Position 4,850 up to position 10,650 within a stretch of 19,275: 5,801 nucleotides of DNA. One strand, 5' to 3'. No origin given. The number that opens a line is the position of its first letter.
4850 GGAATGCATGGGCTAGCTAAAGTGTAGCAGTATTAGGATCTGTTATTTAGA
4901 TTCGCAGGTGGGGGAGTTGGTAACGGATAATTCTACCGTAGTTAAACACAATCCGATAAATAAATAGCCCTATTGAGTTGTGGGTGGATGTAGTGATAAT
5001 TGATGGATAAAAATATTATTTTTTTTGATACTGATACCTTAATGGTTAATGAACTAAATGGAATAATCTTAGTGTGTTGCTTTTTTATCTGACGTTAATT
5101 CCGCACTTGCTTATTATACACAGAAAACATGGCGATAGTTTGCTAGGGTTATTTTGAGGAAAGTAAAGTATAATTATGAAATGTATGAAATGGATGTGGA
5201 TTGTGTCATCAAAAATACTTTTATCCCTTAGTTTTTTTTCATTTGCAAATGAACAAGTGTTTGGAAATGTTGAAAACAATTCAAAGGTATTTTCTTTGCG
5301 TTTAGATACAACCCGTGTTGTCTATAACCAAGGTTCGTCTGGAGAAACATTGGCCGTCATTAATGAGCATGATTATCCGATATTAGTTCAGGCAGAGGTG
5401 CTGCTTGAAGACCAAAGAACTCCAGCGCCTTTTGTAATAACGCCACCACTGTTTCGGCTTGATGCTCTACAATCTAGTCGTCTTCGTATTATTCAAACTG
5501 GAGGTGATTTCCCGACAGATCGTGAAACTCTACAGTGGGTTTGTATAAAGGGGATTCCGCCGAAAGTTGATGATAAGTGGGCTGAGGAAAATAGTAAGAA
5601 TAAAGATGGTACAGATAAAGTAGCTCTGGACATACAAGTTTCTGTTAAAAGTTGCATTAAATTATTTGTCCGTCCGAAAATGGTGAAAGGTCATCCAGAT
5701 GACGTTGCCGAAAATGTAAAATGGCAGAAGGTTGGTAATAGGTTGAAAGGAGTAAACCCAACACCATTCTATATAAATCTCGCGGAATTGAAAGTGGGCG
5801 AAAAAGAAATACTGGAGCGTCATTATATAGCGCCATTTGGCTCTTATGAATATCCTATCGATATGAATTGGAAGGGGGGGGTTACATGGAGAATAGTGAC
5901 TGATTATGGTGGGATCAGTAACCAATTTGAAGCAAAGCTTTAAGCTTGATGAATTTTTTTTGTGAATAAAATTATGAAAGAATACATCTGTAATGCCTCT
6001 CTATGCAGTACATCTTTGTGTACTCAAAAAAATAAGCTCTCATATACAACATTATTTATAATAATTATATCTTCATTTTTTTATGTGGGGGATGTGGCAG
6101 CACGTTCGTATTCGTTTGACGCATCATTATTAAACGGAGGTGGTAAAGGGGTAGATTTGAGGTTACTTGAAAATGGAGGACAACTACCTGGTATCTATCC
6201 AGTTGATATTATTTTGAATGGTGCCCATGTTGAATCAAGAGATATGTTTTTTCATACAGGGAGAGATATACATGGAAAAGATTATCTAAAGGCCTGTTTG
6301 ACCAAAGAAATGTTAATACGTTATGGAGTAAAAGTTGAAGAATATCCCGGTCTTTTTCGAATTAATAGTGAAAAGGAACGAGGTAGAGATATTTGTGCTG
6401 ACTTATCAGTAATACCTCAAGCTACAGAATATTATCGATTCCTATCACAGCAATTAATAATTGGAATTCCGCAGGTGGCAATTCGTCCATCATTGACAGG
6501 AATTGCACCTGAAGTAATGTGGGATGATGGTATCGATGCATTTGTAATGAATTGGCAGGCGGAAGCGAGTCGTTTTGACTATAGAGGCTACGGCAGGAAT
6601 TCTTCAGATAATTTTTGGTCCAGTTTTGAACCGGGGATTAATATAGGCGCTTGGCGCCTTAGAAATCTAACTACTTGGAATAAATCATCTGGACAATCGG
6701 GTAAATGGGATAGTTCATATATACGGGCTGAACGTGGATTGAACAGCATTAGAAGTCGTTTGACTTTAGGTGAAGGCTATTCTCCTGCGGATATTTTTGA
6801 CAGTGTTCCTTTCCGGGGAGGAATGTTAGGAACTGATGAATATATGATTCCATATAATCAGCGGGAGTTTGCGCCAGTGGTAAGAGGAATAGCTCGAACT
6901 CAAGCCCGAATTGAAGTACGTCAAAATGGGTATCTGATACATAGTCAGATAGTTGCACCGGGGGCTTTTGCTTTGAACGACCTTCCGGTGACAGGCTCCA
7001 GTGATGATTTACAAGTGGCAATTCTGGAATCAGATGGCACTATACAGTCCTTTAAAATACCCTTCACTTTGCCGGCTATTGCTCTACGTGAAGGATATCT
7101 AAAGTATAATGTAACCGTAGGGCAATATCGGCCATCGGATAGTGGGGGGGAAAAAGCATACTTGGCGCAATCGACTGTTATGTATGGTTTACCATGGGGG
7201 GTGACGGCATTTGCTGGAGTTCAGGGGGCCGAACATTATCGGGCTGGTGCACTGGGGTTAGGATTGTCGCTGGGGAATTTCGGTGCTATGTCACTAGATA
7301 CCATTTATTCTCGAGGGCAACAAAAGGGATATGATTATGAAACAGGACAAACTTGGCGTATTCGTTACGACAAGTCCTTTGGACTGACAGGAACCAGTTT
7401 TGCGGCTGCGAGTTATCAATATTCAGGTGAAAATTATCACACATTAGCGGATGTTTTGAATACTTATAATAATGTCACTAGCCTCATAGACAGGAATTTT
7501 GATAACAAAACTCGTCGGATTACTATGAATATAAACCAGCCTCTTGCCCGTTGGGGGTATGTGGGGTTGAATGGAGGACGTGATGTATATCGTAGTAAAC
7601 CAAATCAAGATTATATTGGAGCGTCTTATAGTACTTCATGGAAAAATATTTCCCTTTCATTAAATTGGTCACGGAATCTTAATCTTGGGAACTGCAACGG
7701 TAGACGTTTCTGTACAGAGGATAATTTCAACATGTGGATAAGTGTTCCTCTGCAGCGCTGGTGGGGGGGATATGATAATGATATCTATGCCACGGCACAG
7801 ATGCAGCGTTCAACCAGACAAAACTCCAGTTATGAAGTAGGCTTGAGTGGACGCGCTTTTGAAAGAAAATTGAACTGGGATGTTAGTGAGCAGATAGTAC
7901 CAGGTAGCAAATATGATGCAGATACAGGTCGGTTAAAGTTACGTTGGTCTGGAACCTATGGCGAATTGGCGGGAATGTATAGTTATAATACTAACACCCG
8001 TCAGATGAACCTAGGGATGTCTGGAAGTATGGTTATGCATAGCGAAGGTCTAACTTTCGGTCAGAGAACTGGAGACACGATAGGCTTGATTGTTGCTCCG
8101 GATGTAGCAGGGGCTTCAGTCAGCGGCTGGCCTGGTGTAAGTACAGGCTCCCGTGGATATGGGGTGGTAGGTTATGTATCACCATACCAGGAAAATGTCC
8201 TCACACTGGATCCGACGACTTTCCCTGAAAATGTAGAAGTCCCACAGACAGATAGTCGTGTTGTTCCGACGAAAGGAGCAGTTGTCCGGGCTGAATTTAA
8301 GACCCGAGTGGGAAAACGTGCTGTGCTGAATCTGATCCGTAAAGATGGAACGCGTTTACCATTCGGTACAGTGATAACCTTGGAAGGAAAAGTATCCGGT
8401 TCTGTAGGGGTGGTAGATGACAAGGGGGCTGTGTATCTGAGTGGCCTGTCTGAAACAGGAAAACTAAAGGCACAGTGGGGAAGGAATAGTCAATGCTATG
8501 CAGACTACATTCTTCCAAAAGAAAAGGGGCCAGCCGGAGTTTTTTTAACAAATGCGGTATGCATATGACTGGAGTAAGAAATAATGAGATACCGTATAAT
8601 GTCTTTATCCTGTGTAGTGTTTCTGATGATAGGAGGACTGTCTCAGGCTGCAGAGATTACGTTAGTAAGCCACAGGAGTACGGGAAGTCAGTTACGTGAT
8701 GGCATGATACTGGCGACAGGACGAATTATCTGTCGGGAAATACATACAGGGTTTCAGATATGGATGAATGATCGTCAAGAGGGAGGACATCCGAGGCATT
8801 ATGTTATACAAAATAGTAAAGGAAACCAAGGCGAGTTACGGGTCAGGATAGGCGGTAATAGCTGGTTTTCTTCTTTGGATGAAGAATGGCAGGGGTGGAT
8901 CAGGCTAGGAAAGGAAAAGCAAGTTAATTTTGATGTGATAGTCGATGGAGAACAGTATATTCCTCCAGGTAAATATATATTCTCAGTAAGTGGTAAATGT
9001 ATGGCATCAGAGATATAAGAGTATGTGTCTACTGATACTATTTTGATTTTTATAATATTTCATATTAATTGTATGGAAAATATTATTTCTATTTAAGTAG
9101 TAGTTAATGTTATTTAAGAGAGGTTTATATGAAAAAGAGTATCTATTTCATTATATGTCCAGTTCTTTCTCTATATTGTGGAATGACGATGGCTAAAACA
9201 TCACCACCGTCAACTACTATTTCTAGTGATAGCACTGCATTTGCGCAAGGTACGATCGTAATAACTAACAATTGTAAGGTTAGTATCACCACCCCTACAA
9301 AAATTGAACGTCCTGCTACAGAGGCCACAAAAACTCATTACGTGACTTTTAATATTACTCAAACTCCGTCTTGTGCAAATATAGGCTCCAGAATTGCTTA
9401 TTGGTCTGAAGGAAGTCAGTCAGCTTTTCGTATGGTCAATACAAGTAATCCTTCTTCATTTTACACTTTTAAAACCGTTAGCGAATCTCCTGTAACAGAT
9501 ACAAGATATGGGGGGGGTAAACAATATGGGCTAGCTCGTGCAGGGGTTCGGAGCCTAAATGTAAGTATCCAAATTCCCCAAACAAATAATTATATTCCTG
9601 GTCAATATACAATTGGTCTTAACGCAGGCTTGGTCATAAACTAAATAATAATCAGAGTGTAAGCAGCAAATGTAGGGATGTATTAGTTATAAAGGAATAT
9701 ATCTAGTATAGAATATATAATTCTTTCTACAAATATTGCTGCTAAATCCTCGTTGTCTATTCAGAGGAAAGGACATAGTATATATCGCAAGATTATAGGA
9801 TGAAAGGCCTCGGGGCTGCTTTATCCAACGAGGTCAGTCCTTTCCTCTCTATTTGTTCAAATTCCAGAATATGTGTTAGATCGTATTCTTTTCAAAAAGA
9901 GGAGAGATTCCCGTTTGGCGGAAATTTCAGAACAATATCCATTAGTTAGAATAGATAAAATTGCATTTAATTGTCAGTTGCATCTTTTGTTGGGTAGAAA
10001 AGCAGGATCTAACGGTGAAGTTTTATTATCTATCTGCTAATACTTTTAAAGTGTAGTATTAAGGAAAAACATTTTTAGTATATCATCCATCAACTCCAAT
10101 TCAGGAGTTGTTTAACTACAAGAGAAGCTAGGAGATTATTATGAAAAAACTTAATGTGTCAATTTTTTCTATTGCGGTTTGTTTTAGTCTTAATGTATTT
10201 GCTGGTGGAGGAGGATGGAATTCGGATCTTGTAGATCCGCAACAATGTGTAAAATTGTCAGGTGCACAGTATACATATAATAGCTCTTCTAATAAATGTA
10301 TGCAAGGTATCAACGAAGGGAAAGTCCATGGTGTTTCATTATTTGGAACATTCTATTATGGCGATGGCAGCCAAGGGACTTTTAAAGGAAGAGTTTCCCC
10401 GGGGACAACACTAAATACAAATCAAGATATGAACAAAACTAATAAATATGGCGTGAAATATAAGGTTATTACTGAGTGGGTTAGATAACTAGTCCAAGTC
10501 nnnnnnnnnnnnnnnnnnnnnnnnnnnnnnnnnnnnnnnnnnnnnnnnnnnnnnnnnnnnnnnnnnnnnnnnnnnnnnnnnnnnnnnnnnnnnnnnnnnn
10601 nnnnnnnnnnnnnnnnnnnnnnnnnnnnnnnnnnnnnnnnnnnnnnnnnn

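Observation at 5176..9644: AAF/Afa-Dr-type chaperone-usher operon with an AfaD/AggB-like subunit and an unassigned pilin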

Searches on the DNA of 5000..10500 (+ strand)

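Call 4: search_dna_similar(query=window:5000-10500:+, collection=plasmids, mode=near, max_rows=25)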
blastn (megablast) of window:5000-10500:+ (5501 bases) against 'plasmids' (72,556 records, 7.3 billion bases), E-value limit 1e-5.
No match.

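Call 5: search_dna_similar(query=window:5000-10500:+, collection=ecoli_genomes, mode=near, max_rows=25)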
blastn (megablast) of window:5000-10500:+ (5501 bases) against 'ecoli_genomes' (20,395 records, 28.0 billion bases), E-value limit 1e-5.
Records with a match: 54; places in all: 55; records where one place covers at least 80% of the query: 53.
Genomes with a match: 54 of 5426; with a place that covers at least 80% of the query: 53. Places per genome that has any: lowest 1, median 1, highest 2. On chromosomes: 55 places; on plasmids: 0.
Best place of each record, by identity: 95-99% 54.
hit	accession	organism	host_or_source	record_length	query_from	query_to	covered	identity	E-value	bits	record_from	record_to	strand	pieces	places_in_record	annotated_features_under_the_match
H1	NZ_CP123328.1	Escherichia coli strain AREA_499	Homo sapiens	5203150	1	5501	100%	98.9%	0e+0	9866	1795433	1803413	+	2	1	fimbria/pilus outer membrane usher protein | IS66-like element ISEc8 family transposase | fimbria/pilus periplasmic chaperone | hypothetical protein (x2) | tnpA: IS66-like element accessory protein TnpA | and 2 other names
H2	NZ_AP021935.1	Escherichia coli strain WP2-W18-ESBL-10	-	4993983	1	5501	100%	98.9%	0e+0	9849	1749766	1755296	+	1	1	fimbria/pilus outer membrane usher protein | fimbria/pilus periplasmic chaperone | hypothetical protein (x2) | afaD: AfaD family invasin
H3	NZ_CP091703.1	Escherichia coli strain KOr021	river water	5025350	1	5501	100%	98.9%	0e+0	9849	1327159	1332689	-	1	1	fimbria/pilus outer membrane usher protein | fimbria/pilus periplasmic chaperone | hypothetical protein (x2) | afaD: AfaD family invasin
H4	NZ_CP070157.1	Escherichia coli strain FDAARGOS_1276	Homo sapiens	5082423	1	5501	100%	98.9%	0e+0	9849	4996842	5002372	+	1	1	fimbria/pilus outer membrane usher protein | fimbria/pilus periplasmic chaperone | hypothetical protein (x2) | afaD: AfaD family invasin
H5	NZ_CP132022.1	Escherichia coli strain GON1437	Homo sapiens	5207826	1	5501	100%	98.9%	0e+0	9849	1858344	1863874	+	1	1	fimbria/pilus outer membrane usher protein | fimbria/pilus periplasmic chaperone | hypothetical protein (x2) | afaD: AfaD family invasin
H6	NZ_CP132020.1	Escherichia coli strain JCH8249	Homo sapiens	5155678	1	5501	100%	98.9%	0e+0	9849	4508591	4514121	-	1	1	fimbria/pilus outer membrane usher protein | fimbria/pilus periplasmic chaperone | hypothetical protein (x2) | afaD: AfaD family invasin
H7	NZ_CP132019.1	Escherichia coli strain JCH767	Homo sapiens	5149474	1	5501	100%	98.9%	0e+0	9849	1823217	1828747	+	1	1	fimbria/pilus outer membrane usher protein | fimbria/pilus periplasmic chaperone | hypothetical protein (x2) | afaD: AfaD family invasin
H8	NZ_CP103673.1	Escherichia coli strain 4069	Homo sapiens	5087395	1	5501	100%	98.9%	0e+0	9849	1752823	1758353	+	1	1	fimbria/pilus outer membrane usher protein | fimbria/pilus periplasmic chaperone | hypothetical protein (x2) | afaD: AfaD family invasin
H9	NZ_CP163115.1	Escherichia coli strain W46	Homo sapiens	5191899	1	5501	100%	98.9%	0e+0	9849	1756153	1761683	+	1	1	fimbria/pilus outer membrane usher protein | fimbria/pilus periplasmic chaperone | hypothetical protein (x2) | afaD: AfaD family invasin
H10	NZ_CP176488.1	Escherichia coli strain N1131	Homo sapiens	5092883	1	5501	100%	98.9%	0e+0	9849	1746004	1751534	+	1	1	fimbria/pilus outer membrane usher protein | fimbria/pilus periplasmic chaperone | hypothetical protein (x2) | afaD: AfaD family invasin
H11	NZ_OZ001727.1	Escherichia coli strain HET6 MIAE 10510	water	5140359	1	5501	100%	98.9%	0e+0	9849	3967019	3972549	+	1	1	fimbria/pilus outer membrane usher protein | fimbria/pilus periplasmic chaperone | hypothetical protein (x2) | afaD: AfaD family invasin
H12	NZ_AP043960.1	Escherichia coli strain 21AH004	Felis catus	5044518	1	5501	100%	98.9%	0e+0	9849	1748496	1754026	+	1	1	fimbria/pilus outer membrane usher protein | fimbria/pilus periplasmic chaperone | hypothetical protein (x2) | afaD: AfaD family invasin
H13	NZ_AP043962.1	Escherichia coli strain 21AH006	Canis lupus familiaris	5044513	1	5501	100%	98.9%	0e+0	9849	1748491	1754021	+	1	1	fimbria/pilus outer membrane usher protein | fimbria/pilus periplasmic chaperone | hypothetical protein (x2) | afaD: AfaD family invasin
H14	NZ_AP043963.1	Escherichia coli strain 21AH007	Canis lupus familiaris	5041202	1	5501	100%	98.9%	0e+0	9849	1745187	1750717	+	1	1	fimbria/pilus outer membrane usher protein | fimbria/pilus periplasmic chaperone | hypothetical protein (x2) | afaD: AfaD family invasin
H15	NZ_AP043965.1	Escherichia coli strain 21AH057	Felis catus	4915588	1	5501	100%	98.9%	0e+0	9849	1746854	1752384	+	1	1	fimbria/pilus outer membrane usher protein | fimbria/pilus periplasmic chaperone | hypothetical protein (x2) | afaD: AfaD family invasin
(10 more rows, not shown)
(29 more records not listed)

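Call 7: get_annotated_region(hit=H2, flank=12000)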
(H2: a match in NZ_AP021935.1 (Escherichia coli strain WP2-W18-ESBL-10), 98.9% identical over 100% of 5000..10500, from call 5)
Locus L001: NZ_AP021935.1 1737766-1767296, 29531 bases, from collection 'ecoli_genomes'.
description: Escherichia coli strain WP2-W18-ESBL-10 chromosome, complete genome
organism: Escherichia coli strain WP2-W18-ESBL-10 (NCBI taxid 562)
replicon: chromosome; assembly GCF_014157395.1
host: -; source: -; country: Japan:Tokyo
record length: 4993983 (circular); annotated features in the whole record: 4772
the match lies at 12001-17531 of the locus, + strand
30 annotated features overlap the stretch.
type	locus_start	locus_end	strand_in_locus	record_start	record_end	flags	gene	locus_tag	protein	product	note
CDS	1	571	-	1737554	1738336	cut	-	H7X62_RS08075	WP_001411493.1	DeoR family transcriptional regulator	-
CDS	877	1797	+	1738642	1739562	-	rbsK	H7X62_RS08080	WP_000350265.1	ribokinase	-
CDS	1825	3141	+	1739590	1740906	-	fucP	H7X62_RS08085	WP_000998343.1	L-fucose:H+ symporter permease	-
CDS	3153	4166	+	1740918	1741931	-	-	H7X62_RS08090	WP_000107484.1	aldose 1-epimerase family protein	-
CDS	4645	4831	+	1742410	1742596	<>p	-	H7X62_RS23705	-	hypothetical protein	frameshifted; incomplete; partial in the middle of a contig; missing N-terminus and C-terminus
CDS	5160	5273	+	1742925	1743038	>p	-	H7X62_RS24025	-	DUF3927 domain-containing protein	incomplete; partial in the middle of a contig; missing C-terminus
CDS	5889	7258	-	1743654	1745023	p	-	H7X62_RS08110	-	IS3 family transposase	frameshifted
CDS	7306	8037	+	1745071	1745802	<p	iroN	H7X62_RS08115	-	siderophore salmochelin receptor IroN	incomplete; partial in the middle of a contig; missing N-terminus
CDS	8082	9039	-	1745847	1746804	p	iroE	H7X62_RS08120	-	catecholate siderophore esterase IroE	frameshifted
CDS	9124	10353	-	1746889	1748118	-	iroD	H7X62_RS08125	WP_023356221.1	catecholate siderophore esterase IroD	-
CDS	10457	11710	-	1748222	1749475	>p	iroC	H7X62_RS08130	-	salmochelin/enterobactin export ABC transporter IroC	frameshifted; incomplete; partial in the middle of a contig; missing N-terminus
CDS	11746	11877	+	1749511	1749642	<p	-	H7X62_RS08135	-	IS630 family transposase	incomplete; partial in the middle of a contig; missing N-terminus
CDS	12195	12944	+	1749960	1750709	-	-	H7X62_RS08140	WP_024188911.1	fimbria/pilus periplasmic chaperone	-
CDS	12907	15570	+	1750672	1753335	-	-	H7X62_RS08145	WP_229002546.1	fimbria/pilus outer membrane usher protein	-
CDS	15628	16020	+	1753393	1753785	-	afaD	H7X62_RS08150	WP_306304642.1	AfaD family invasin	-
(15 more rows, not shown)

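Call 35: search_dna_similar(query=window:9129-9644:+, collection=ecoli_genomes, mode=distant, max_rows=60, rows=spread)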
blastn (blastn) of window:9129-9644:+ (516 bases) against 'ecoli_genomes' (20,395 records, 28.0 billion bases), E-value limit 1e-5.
Records with a match: 54; places in all: 55; records where one place covers at least 80% of the query: 54.
Genomes with a match: 54 of 5426; with a place that covers at least 80% of the query: 54. Places per genome that has any: lowest 1, median 1, highest 2. On chromosomes: 55 places; on plasmids: 0.
Best place of each record, by identity: 95-99% 22; 90-95% 7; 80-90% 25.
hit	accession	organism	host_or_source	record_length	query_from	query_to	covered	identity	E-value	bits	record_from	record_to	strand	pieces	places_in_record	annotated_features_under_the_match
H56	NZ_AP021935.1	Escherichia coli strain WP2-W18-ESBL-10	-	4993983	1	516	100%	98.3%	0e+0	891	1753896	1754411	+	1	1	hypothetical protein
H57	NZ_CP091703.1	Escherichia coli strain KOr021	river water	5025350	1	516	100%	98.3%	0e+0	891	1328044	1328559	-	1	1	hypothetical protein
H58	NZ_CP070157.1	Escherichia coli strain FDAARGOS_1276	Homo sapiens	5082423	1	516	100%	98.3%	0e+0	891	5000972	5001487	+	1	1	hypothetical protein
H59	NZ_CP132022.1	Escherichia coli strain GON1437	Homo sapiens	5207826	1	516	100%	98.3%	0e+0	891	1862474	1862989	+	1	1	hypothetical protein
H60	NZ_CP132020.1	Escherichia coli strain JCH8249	Homo sapiens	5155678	1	516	100%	98.3%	0e+0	891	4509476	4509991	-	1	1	hypothetical protein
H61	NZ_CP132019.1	Escherichia coli strain JCH767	Homo sapiens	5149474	1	516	100%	98.3%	0e+0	891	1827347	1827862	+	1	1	hypothetical protein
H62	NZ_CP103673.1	Escherichia coli strain 4069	Homo sapiens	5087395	1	516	100%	98.3%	0e+0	891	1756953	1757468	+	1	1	hypothetical protein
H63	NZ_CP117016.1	Escherichia coli strain MLI121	Homo sapiens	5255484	1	516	100%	98.3%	0e+0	891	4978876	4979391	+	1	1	hypothetical protein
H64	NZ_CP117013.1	Escherichia coli strain MLI114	Homo sapiens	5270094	1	516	100%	98.3%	0e+0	891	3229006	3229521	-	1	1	hypothetical protein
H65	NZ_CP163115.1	Escherichia coli strain W46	Homo sapiens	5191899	1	516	100%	98.3%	0e+0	891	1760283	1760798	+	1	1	hypothetical protein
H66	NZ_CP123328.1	Escherichia coli strain AREA_499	Homo sapiens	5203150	1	516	100%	98.3%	0e+0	891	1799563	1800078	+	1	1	hypothetical protein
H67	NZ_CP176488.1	Escherichia coli strain N1131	Homo sapiens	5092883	1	516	100%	98.3%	0e+0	891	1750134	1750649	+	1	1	hypothetical protein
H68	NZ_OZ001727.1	Escherichia coli strain HET6 MIAE 10510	water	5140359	1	516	100%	98.3%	0e+0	891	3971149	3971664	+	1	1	hypothetical protein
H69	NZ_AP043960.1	Escherichia coli strain 21AH004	Felis catus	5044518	1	516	100%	98.3%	0e+0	891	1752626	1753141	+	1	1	hypothetical protein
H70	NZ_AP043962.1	Escherichia coli strain 21AH006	Canis lupus familiaris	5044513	1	516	100%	98.3%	0e+0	891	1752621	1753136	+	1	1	hypothetical protein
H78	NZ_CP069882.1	Escherichia coli strain FDAARGOS_1289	Homo sapiens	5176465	1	516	100%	91.5%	0e+0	737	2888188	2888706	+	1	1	hypothetical protein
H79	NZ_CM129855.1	Escherichia coli strain SW071611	wastewater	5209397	1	516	100%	90.3%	0e+0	706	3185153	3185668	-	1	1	hypothetical protein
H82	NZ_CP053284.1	Escherichia coli strain SCU-104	Homo sapiens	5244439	1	516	100%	90.1%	0e+0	701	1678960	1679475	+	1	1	hypothetical protein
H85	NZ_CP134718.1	Escherichia coli strain RIVM_C029670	Homo sapiens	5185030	1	516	100%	85.7%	4e-167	596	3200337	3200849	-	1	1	hypothetical protein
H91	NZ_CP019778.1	Escherichia coli strain NCTC86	Homo sapiens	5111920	1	516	100%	85.5%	2e-165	591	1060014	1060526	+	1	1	hypothetical protein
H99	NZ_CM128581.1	Escherichia coli strain 700462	Homo sapiens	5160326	1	516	100%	84.3%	2e-157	564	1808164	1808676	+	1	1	hypothetical protein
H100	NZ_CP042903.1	Escherichia coli strain CFSAN061761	missing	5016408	1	516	100%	84.1%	3e-156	560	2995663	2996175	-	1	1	hypothetical protein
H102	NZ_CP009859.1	Escherichia coli strain ECONIH1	rectal swab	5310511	1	516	100%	84.0%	3e-156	561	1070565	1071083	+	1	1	hypothetical protein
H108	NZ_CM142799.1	Escherichia coli strain GPEC874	chicken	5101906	1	516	100%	83.9%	1e-154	555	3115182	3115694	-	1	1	hypothetical protein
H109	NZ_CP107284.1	Escherichia coli strain SW4848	Water from a lake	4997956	1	516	100%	83.7%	1e-153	551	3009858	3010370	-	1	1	hypothetical protein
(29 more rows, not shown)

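Call 36: get_annotated_region(hit=H91, flank=12000)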
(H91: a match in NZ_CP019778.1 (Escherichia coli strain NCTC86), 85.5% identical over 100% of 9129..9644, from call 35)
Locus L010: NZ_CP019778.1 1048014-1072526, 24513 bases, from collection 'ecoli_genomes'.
description: Escherichia coli strain NCTC86 chromosome, complete genome
organism: Escherichia coli strain NCTC86 (NCBI taxid 562)
replicon: chromosome; assembly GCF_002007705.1
host: Homo sapiens; source: -; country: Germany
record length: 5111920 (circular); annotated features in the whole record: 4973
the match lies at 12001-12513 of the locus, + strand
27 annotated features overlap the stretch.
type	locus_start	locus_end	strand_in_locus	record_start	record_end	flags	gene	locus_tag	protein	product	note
CDS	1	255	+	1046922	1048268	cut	-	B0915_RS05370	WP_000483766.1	IS4-like element IS4 family transposase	-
CDS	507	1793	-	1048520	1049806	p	-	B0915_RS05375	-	IS3 family transposase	frameshifted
CDS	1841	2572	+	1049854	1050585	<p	iroN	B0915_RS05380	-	siderophore salmochelin receptor IroN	incomplete; partial in the middle of a contig; missing N-terminus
CDS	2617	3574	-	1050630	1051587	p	iroE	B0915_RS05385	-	catecholate siderophore esterase IroE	frameshifted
CDS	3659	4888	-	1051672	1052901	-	iroD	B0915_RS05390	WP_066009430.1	catecholate siderophore esterase IroD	-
CDS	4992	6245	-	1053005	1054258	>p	iroC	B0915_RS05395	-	salmochelin/enterobactin export ABC transporter IroC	frameshifted; incomplete; partial in the middle of a contig; missing N-terminus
CDS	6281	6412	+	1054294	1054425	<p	-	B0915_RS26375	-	IS630 family transposase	incomplete; partial in the middle of a contig; missing N-terminus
CDS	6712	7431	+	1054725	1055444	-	-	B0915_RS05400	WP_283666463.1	fimbria/pilus periplasmic chaperone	-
CDS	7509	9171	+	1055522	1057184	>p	-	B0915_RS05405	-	fimbria/pilus outer membrane usher protein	frameshifted; incomplete; partial in the middle of a contig; missing C-terminus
CDS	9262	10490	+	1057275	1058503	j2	-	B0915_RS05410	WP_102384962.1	IS3 family transposase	programmed frameshift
CDS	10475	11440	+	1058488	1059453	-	-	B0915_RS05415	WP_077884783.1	fimbria/pilus outer membrane usher protein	-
CDS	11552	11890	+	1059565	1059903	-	afaD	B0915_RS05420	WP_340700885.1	AfaD family invasin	-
CDS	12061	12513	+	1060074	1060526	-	-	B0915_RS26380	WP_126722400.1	hypothetical protein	-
CDS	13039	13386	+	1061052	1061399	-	-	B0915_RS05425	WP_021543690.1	hypothetical protein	-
CDS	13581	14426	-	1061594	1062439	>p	-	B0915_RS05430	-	IS481 family transposase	incomplete; partial in the middle of a contig; missing N-terminus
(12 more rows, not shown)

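Call 37: get_annotated_region(hit=H78, flank=5000)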
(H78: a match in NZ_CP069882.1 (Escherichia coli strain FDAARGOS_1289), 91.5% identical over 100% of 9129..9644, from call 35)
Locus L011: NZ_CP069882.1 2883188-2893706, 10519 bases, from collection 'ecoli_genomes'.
description: Escherichia coli strain FDAARGOS_1289 chromosome, complete genome
organism: Escherichia coli strain FDAARGOS_1289 (NCBI taxid 562)
replicon: chromosome; assembly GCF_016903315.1
host: Homo sapiens; source: missing; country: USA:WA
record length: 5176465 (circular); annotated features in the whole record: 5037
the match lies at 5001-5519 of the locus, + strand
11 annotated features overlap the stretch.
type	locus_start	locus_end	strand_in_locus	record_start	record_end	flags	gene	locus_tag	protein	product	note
CDS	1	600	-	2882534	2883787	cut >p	iroC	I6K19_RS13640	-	salmochelin/enterobactin export ABC transporter IroC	frameshifted; internal stop; incomplete; partial in the middle of a contig; missing N-terminus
CDS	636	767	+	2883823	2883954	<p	-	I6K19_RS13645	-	IS630 family transposase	incomplete; partial in the middle of a contig; missing N-terminus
CDS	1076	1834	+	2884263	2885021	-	-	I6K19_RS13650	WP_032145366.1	fimbria/pilus periplasmic chaperone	-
CDS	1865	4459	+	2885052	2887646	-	-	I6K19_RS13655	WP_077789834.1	fimbria/pilus outer membrane usher protein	-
CDS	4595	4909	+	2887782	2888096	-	afaD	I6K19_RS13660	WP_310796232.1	AfaD family invasin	-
CDS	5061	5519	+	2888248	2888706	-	-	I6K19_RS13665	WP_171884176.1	hypothetical protein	-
CDS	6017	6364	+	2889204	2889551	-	-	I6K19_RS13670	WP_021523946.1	hypothetical protein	-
CDS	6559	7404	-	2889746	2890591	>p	-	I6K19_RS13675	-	IS481 family transposase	incomplete; partial in the middle of a contig; missing N-terminus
CDS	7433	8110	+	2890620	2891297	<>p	tnpC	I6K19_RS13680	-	IS66 family transposase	internal stop; incomplete; partial in the middle of a contig; missing N-terminus and C-terminus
CDS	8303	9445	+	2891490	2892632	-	-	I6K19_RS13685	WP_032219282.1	ABC transporter permease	-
CDS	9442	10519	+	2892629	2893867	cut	-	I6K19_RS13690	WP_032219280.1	TolC family protein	-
